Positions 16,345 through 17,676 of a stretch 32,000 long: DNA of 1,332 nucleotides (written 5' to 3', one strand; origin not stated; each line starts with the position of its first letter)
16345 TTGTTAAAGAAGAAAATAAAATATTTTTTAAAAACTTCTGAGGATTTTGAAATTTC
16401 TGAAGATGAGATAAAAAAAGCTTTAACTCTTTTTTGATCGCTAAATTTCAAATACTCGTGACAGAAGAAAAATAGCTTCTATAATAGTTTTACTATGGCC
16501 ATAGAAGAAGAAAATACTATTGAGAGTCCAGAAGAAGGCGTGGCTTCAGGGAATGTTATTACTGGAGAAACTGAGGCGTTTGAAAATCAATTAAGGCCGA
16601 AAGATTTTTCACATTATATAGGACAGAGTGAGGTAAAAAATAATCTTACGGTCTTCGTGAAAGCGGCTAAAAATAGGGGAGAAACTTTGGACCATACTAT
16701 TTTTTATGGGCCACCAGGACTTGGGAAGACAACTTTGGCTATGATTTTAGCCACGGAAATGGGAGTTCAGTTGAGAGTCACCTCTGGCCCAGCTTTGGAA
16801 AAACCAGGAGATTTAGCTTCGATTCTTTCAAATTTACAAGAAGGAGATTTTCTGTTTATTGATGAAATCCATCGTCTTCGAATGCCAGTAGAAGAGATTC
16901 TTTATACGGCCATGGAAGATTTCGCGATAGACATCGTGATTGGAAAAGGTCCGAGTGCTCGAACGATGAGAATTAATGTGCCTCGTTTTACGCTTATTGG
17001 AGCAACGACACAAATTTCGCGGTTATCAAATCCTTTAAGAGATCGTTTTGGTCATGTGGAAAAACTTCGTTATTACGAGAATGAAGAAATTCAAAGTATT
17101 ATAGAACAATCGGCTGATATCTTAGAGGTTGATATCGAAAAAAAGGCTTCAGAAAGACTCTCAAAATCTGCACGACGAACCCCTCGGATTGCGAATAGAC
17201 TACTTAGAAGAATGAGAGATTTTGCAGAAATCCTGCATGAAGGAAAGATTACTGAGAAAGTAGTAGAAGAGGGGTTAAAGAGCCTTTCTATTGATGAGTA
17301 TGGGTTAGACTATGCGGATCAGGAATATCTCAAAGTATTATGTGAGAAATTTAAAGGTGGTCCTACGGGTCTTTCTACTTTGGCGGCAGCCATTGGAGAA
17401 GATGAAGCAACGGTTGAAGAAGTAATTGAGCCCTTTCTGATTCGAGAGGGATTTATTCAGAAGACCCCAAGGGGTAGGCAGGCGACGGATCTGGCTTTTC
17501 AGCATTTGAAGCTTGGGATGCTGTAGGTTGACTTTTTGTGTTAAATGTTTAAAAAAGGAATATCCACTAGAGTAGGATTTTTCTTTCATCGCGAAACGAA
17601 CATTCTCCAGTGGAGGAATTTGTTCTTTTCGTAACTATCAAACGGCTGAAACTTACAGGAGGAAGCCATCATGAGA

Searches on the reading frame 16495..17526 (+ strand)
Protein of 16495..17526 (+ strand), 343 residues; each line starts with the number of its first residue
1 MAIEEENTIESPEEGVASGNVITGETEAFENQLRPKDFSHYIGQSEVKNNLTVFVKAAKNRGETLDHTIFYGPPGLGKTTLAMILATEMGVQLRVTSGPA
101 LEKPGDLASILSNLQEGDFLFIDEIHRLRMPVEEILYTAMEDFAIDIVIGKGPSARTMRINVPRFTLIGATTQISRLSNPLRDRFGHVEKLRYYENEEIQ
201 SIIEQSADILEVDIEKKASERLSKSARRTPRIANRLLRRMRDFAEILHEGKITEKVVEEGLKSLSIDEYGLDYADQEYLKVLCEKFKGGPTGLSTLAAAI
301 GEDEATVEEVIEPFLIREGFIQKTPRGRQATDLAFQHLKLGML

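Call 4: search_protein_families(library=pfam, proteins=[window:16495-17526:+])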
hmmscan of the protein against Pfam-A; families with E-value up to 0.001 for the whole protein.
window:16495-17526:+ (343 aa): 7 families
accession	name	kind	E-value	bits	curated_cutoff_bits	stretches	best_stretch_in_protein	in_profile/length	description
PF05496.18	RuvB_N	-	1.9e-76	255.7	27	1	33-191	1-159/159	Holliday junction DNA helicase RuvB P-loop domain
PF05491.19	RuvB_C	-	3.9e-28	97.6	24.7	1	268-339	1-72/72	RuvB C-terminal winged helix domain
PF17864.7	AAA_lid_4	-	3.1e-24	85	27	1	194-267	1-74/74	RuvB AAA lid domain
PF00004.35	AAA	-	7.4e-20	72.2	21.2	1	69-191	2-129/131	ATPase family associated with various cellular activities (AAA)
PF07728.20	AAA_5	-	1.1e-07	32.4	22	1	67-185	1-139/139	AAA domain (dynein-related subfamily)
PF01078.27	Mg_chelatase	-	0.00012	22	20.3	0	37-87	1-44/207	Magnesium chelatase, subunit ChlI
PF06068.19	TIP49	-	0.00072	19.3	23.8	0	40-94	25-79/347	TIP49 P-loop domain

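Call 18: list_cluster_members(proteins=[P0001, window:16495-17526:+, window:19093-20697:+, P0003, P0002])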
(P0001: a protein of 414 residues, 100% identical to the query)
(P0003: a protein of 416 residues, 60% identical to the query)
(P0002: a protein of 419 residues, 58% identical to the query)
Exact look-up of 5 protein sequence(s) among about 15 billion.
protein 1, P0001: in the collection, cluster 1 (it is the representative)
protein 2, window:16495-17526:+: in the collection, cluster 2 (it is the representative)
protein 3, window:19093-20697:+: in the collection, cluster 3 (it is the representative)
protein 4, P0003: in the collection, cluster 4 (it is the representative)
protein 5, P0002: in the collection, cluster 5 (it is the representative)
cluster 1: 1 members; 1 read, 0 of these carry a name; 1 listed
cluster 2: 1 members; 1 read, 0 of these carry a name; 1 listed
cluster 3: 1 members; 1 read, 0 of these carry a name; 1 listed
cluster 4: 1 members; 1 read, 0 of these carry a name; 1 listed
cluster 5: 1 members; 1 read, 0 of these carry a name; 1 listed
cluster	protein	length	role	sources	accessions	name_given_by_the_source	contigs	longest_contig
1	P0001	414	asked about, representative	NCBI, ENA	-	-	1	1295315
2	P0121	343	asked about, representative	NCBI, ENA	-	-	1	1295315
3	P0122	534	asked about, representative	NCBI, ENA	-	-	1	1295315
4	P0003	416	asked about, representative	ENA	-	-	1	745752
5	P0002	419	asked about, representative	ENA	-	-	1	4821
